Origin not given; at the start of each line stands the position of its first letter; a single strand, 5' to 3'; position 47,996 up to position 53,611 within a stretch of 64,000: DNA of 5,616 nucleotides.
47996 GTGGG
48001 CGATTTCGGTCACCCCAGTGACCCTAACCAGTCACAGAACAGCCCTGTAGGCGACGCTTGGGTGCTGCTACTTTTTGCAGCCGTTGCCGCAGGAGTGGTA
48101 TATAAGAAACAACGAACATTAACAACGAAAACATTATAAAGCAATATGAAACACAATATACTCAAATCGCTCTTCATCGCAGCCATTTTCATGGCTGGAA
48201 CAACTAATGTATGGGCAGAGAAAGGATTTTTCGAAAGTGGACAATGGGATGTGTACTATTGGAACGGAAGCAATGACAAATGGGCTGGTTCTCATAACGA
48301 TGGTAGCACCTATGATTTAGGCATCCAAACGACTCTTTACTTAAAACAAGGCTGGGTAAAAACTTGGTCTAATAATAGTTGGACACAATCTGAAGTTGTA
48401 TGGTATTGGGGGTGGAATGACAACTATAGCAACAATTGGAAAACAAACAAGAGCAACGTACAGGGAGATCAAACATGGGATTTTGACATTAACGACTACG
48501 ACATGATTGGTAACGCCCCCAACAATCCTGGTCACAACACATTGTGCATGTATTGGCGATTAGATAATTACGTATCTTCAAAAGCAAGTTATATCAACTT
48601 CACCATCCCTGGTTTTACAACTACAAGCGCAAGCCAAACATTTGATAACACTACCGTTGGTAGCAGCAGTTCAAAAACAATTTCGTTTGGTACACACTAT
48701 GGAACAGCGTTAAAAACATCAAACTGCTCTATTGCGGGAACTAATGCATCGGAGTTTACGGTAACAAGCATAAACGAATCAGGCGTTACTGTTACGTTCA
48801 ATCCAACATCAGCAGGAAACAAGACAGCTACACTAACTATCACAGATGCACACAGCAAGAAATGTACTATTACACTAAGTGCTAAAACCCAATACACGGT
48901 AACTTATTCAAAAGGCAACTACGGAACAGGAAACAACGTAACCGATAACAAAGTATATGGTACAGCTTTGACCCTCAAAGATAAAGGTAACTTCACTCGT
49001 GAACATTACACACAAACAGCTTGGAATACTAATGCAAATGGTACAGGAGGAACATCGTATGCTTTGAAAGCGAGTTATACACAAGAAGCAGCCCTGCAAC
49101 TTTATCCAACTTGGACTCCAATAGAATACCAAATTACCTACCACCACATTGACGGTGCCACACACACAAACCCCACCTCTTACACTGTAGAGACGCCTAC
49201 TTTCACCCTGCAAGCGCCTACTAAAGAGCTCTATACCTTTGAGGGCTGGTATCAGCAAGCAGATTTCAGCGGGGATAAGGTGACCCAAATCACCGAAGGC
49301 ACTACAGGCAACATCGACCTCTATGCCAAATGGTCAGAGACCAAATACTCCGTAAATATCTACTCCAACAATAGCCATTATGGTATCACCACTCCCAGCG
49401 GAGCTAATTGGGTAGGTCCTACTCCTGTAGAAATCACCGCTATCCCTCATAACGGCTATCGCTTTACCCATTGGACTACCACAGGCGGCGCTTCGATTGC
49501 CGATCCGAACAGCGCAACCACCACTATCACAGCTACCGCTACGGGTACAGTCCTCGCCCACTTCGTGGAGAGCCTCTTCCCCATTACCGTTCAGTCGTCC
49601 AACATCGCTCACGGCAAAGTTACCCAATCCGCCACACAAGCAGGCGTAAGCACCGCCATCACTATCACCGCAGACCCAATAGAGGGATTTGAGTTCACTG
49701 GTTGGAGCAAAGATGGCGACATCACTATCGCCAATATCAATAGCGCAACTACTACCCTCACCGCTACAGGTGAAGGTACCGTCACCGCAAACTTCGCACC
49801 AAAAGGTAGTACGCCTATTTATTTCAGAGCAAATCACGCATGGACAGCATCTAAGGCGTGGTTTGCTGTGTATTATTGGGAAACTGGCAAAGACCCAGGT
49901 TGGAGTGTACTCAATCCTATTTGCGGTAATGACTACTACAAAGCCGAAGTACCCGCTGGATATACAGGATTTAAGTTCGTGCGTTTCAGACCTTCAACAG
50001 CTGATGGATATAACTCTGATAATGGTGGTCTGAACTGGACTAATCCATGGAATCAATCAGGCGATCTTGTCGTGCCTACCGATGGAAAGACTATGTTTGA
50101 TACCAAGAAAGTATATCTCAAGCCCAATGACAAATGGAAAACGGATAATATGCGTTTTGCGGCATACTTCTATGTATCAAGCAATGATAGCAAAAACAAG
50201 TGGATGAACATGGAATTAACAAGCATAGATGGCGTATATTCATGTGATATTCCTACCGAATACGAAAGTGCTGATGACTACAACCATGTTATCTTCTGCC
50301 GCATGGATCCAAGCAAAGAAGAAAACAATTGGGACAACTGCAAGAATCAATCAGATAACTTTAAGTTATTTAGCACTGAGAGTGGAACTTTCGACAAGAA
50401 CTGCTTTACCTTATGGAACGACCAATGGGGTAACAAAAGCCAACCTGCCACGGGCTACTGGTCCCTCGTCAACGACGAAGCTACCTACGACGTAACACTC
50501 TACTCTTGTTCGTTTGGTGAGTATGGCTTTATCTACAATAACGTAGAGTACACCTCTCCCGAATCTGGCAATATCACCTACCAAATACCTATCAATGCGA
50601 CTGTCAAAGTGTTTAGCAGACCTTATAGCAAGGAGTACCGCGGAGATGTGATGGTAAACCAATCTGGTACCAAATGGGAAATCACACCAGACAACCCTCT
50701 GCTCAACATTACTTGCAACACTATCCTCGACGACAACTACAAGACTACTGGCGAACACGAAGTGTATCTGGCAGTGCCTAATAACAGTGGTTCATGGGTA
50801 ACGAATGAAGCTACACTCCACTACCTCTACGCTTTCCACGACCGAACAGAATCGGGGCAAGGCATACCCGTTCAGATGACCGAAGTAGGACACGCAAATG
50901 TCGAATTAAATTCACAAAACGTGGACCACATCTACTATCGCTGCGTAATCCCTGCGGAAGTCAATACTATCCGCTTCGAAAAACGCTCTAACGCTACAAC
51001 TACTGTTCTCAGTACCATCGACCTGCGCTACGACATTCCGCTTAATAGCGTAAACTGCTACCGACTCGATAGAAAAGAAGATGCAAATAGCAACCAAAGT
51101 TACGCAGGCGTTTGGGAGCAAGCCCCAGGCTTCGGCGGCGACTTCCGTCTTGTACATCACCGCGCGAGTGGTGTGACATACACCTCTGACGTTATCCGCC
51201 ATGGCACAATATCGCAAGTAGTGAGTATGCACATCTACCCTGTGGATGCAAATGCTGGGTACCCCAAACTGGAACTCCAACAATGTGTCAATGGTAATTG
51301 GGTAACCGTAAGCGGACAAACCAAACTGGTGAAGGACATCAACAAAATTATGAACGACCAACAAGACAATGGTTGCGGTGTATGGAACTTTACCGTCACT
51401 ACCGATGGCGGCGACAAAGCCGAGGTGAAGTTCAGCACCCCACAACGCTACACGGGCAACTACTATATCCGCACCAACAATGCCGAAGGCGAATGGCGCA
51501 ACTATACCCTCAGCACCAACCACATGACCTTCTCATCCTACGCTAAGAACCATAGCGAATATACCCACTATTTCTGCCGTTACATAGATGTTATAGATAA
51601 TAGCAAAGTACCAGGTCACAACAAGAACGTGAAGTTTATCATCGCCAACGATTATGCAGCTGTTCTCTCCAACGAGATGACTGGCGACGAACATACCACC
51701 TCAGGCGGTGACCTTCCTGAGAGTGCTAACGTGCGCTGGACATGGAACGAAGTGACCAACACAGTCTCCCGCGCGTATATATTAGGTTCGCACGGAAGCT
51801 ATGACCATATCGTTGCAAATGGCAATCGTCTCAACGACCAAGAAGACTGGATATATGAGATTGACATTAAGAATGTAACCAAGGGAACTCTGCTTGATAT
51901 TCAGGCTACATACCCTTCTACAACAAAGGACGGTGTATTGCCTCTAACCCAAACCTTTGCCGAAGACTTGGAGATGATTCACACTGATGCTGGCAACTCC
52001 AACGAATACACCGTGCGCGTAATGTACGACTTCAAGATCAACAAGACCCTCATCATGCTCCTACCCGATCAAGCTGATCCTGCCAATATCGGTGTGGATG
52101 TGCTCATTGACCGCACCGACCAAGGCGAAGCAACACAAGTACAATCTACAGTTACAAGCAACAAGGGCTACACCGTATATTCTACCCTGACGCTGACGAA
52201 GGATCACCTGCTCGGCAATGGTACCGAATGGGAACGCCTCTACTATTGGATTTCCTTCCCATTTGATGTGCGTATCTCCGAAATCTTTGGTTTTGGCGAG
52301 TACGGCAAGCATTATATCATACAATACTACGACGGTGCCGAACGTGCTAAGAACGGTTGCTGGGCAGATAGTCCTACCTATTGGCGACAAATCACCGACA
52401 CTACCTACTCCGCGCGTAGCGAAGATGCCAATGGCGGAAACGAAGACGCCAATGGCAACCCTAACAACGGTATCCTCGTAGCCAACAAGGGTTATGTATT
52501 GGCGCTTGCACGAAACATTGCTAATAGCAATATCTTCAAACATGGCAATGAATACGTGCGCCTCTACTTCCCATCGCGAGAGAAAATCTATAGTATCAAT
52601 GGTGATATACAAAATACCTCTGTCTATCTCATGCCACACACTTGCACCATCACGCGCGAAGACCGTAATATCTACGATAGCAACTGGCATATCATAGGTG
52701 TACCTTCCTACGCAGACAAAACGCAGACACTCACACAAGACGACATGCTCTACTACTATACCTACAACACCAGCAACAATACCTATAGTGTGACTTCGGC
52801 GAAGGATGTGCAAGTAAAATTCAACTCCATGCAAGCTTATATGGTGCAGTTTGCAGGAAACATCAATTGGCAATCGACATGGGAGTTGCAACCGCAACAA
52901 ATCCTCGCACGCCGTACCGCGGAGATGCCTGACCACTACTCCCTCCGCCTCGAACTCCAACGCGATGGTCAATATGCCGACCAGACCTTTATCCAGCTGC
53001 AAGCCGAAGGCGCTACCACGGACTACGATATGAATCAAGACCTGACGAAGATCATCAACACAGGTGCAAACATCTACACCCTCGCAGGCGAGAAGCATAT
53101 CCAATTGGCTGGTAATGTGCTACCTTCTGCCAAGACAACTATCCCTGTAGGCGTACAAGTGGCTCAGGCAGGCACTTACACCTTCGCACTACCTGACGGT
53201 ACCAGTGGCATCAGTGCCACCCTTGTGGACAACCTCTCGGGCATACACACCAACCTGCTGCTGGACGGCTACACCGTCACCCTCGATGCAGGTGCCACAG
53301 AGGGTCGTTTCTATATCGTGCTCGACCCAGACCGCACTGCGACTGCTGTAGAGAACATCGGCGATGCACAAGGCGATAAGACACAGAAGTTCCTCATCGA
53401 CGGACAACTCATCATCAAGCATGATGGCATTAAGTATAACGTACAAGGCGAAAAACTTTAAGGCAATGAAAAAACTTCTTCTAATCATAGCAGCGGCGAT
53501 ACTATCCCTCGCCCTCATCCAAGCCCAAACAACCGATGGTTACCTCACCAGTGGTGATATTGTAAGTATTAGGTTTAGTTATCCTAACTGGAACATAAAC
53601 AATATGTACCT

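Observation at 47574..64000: Two tandem cassettes of a small tail-anchored protein followed by giant T9SS-cargo paralogs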

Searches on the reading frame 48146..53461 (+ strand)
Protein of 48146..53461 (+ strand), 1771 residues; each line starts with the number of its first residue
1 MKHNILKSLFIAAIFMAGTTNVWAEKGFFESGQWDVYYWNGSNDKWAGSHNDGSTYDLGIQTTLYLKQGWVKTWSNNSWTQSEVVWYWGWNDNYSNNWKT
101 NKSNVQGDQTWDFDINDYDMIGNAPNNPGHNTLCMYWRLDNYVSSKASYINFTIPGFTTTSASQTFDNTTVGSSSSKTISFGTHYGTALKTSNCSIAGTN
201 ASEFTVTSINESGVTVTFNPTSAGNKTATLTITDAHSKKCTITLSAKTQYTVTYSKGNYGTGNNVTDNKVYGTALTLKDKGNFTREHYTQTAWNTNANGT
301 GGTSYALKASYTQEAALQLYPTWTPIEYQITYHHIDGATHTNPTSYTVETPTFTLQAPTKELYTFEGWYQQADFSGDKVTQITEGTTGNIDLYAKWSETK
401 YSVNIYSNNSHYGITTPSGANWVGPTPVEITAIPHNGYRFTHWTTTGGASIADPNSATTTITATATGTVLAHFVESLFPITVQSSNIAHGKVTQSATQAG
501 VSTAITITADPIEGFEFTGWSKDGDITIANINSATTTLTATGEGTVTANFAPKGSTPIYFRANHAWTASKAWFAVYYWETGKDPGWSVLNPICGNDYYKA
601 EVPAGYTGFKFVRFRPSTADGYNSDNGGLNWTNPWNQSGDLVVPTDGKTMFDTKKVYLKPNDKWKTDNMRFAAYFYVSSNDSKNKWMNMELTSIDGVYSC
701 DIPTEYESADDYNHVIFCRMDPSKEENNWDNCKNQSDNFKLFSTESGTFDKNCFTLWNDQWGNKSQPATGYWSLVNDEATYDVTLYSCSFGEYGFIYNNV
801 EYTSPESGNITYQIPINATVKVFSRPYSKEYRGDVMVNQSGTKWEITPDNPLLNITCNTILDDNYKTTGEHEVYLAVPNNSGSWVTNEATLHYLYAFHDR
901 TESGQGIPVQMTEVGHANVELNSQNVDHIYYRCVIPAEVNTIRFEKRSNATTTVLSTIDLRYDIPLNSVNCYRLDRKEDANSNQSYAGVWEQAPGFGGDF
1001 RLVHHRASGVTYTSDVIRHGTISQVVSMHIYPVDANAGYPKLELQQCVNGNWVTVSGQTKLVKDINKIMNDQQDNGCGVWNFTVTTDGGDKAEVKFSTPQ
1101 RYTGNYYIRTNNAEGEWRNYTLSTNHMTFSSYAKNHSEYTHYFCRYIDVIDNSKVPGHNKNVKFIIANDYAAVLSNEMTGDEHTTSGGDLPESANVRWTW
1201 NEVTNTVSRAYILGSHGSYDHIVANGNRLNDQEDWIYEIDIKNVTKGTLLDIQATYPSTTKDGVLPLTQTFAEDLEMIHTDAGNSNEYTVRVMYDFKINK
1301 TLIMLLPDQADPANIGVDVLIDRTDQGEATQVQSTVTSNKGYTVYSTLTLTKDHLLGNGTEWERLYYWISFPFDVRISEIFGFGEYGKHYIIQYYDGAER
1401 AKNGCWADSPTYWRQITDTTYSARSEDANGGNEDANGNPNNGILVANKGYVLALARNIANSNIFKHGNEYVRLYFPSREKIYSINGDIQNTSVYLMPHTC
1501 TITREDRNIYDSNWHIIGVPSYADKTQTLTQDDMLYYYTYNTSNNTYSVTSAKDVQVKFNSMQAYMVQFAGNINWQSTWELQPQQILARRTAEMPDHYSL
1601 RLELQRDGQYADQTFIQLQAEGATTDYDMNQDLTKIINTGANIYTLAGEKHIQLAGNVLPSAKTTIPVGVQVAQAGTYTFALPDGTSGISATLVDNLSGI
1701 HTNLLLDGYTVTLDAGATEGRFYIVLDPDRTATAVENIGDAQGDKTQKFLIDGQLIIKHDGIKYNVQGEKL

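Call 10: search_protein_families(library=pfam, proteins=[window:48146-53461:+], max_evalue=0.01)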
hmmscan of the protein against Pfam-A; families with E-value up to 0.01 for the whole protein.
window:48146-53461:+ (1771 aa): 3 families
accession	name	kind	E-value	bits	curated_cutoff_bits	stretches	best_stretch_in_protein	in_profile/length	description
PF18998.6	Flg_new_2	-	3e-15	56.4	23.6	2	481-553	2-72/73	Divergent InlB B-repeat domain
PF09479.16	Flg_new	-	1.2e-12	48.1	27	2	328-395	1-65/65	Listeria-Bacteroides repeat domain (List_Bact_rpt)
PF15780.11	ASH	-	0.00061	20.4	27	1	156-236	7-92/98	Abnormal spindle-like microcephaly-assoc'd, ASPM-SPD-2-Hydin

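Call 11: search_protein_families(library=ncbifam, proteins=[window:48146-53461:+], max_evalue=0.01)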
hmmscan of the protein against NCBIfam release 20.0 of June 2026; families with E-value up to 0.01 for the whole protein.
window:48146-53461:+ (1771 aa): 2 families
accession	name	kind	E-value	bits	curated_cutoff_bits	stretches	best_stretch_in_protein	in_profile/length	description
TIGR02543.1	List_Bact_rpt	repeat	3.8e-09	36.8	20.95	1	358-398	1-42/44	TIGR02543 family repeat protein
NF012200.0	choice_anch_D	domain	7.9e-06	26.4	45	1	151-235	11-104/108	choice-of-anchor D domain-containing protein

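Call 36: search_solved_structures(query=window:48146-53461:+, max_evalue=1)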
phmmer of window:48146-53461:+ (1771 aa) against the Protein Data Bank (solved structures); distinct sequences matched with E-value up to 1: 1.
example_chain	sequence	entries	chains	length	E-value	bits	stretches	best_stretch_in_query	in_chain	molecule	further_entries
2yv2_A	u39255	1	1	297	1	9.6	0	433-519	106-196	Succinyl-CoA synthetase alpha chain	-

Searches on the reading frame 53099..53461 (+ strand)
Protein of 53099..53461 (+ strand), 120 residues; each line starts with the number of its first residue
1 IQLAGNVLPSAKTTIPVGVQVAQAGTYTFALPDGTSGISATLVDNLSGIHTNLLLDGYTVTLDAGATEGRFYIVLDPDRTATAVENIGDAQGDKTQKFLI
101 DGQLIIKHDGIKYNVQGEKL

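Call 25: search_protein_families(library=ncbifam, proteins=[window:53099-53461:+], max_evalue=1)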
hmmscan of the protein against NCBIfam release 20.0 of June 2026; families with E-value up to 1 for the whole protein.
window:53099-53461:+ (120 aa): 0 families

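Call 26: search_protein_families(library=pfam, proteins=[window:53099-53461:+], max_evalue=5)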
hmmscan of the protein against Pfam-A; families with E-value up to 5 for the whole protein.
window:53099-53461:+ (120 aa): 0 families
